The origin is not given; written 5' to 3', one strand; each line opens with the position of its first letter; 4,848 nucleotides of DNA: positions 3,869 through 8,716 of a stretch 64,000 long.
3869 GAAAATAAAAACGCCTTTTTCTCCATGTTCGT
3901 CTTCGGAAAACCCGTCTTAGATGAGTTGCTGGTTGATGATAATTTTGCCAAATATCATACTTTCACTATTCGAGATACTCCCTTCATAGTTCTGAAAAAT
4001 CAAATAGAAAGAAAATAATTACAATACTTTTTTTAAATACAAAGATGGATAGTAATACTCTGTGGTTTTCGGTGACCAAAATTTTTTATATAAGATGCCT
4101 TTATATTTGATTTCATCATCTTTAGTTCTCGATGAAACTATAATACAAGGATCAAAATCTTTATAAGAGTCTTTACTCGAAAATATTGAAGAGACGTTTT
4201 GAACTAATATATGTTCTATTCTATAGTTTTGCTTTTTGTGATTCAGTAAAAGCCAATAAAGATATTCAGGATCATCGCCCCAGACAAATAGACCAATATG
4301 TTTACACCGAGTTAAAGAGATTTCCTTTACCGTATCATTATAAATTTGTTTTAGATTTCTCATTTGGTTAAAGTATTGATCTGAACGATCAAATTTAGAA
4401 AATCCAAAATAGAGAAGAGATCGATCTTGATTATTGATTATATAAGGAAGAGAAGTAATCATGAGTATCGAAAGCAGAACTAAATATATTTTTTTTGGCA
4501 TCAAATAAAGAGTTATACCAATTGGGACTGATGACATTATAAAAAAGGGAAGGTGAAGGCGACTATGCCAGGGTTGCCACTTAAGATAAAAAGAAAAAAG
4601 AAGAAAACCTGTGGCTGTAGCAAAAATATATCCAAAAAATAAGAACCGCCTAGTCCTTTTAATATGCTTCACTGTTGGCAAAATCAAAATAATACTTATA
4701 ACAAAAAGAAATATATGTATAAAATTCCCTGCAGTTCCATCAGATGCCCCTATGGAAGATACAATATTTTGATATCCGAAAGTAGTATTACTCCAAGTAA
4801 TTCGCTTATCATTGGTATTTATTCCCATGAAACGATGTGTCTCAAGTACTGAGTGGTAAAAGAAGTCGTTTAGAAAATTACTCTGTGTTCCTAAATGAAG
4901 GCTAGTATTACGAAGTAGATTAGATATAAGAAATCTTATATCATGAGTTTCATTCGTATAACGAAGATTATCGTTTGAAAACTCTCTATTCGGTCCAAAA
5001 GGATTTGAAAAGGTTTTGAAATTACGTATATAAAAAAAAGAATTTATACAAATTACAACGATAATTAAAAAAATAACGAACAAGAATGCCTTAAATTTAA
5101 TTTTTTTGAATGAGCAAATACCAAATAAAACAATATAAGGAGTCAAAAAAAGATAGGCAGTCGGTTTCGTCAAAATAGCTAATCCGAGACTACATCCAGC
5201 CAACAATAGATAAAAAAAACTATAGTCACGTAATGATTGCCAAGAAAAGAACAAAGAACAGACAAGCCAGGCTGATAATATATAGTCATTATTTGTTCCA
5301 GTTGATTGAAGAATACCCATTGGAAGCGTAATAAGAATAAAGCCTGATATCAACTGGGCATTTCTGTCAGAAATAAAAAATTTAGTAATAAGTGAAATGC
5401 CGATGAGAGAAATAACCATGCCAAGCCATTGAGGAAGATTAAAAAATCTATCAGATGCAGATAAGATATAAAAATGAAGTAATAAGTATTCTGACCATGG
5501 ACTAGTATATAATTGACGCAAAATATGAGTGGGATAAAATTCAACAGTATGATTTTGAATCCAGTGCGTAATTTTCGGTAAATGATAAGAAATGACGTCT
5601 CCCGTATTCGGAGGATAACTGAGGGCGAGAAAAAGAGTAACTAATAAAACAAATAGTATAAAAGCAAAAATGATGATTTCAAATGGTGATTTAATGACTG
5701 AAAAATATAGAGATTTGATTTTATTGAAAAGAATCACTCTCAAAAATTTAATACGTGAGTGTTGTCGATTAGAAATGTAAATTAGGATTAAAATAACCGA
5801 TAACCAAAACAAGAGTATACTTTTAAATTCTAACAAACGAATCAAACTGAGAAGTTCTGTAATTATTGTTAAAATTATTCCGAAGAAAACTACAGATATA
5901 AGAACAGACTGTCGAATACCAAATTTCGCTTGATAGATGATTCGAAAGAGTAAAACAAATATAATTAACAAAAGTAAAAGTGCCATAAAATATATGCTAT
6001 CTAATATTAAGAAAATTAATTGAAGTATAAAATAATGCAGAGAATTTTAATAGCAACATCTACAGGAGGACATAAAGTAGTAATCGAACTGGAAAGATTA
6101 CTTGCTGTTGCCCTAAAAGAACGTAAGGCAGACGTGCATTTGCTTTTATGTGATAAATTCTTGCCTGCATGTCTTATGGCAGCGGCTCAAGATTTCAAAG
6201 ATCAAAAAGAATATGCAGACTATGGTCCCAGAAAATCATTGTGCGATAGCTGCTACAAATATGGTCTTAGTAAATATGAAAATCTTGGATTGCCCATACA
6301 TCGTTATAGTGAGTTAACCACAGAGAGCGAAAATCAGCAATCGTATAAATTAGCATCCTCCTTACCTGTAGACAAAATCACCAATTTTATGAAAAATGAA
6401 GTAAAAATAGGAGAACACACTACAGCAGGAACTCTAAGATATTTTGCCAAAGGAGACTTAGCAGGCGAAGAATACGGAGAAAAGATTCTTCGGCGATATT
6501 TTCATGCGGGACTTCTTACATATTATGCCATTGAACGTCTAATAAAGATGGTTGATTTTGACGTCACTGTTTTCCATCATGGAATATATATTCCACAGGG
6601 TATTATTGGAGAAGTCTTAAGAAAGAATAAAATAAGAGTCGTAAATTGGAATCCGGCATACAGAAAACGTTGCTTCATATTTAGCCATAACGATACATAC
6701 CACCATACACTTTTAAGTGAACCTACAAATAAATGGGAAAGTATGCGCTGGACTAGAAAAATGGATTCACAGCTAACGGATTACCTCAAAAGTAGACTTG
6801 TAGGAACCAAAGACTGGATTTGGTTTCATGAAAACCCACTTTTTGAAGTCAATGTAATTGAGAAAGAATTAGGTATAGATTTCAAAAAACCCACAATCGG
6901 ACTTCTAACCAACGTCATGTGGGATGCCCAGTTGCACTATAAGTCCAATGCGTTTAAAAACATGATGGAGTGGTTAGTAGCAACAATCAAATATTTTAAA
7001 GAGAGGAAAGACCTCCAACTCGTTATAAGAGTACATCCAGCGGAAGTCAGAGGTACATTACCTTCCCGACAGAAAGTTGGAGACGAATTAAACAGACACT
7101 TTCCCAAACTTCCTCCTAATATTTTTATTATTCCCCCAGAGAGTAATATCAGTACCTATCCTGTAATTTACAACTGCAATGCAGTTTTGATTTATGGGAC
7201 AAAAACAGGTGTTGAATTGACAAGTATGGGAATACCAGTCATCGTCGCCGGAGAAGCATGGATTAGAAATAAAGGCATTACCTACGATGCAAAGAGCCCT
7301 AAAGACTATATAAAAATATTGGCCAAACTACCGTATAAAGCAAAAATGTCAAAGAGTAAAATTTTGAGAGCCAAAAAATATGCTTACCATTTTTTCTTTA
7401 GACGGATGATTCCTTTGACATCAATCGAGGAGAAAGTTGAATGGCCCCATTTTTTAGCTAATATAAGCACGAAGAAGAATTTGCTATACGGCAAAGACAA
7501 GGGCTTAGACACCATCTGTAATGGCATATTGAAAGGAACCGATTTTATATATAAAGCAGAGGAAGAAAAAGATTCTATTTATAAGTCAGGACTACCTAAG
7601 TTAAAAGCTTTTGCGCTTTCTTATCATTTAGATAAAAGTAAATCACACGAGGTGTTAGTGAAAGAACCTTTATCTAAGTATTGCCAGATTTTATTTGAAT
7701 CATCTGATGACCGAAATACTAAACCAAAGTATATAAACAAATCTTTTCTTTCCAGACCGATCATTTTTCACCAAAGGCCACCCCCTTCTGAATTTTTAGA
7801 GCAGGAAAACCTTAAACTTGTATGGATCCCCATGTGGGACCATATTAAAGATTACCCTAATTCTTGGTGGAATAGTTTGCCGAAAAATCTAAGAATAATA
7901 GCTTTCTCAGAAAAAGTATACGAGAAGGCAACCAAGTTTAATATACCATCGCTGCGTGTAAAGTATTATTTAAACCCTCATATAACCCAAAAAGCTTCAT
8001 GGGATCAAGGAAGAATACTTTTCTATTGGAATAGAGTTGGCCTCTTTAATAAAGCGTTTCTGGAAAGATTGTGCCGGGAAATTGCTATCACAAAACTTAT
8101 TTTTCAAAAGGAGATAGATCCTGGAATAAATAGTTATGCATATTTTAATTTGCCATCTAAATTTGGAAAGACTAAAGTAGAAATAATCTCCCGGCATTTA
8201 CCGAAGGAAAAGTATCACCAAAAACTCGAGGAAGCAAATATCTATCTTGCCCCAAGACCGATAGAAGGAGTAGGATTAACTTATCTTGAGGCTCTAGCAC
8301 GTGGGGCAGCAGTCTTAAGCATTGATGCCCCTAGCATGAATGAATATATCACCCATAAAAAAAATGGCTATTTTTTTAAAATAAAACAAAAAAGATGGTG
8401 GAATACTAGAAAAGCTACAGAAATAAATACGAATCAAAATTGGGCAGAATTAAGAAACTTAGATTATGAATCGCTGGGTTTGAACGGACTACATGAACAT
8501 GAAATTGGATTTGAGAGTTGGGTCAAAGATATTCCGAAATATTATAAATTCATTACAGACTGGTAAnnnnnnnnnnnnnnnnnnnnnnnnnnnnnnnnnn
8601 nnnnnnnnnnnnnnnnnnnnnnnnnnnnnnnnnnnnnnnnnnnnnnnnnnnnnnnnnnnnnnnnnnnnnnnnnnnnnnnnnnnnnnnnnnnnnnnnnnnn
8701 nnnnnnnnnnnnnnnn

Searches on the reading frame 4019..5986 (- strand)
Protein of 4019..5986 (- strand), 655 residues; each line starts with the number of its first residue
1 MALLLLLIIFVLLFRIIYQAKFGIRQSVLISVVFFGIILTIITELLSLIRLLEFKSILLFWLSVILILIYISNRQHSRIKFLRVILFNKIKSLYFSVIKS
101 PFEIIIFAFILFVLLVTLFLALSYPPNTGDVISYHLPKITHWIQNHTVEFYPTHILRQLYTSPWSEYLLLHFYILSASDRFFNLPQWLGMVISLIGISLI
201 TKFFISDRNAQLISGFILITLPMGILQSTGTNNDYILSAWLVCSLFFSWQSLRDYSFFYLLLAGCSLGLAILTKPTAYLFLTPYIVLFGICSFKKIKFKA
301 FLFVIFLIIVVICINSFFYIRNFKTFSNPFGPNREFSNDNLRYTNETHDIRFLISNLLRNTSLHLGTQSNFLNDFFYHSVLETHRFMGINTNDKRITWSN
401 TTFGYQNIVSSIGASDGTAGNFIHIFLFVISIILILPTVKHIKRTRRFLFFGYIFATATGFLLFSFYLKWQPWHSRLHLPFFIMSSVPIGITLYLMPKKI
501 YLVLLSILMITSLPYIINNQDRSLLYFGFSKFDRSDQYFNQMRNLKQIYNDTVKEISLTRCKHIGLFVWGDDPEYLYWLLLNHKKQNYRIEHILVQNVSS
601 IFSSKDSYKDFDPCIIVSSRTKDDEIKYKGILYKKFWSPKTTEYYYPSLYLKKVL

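Call 3: search_protein_families(library=pfam, proteins=[window:4019-5986:-], max_evalue=0.01)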
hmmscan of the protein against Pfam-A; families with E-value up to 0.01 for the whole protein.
window:4019-5986:- (655 aa): 1 family
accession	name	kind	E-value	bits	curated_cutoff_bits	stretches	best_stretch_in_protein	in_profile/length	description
PF13231.12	PMT_2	-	2.3e-09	38.1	26.1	1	170-311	12-155/160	Dolichyl-phosphate-mannose-protein mannosyltransferase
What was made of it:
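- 4019..5986 (-): PMT_2-type GT-C (655 aa). PF13231, E 2.3e-9 (call 3).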

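Call 19: search_protein_families(library=ncbifam, proteins=[window:4019-5986:-], max_evalue=1)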
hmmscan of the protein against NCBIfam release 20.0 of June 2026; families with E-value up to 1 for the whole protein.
window:4019-5986:- (655 aa): 0 families

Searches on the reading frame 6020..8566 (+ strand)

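Call 7: search_protein_families(library=pfam, proteins=[window:6020-8566:+], max_evalue=0.001)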
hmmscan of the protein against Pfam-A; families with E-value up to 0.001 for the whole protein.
window:6020-8566:+ (848 aa): 2 families
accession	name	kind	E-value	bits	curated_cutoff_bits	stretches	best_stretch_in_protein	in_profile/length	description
PF00534.26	Glycos_transf_1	-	4.3e-09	36.6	26.4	1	726-790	80-144/172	Glycosyl transferases group 1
PF13692.12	Glyco_trans_1_4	-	6.8e-07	30.1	27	1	730-787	68-125/142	Glycosyl transferases group 1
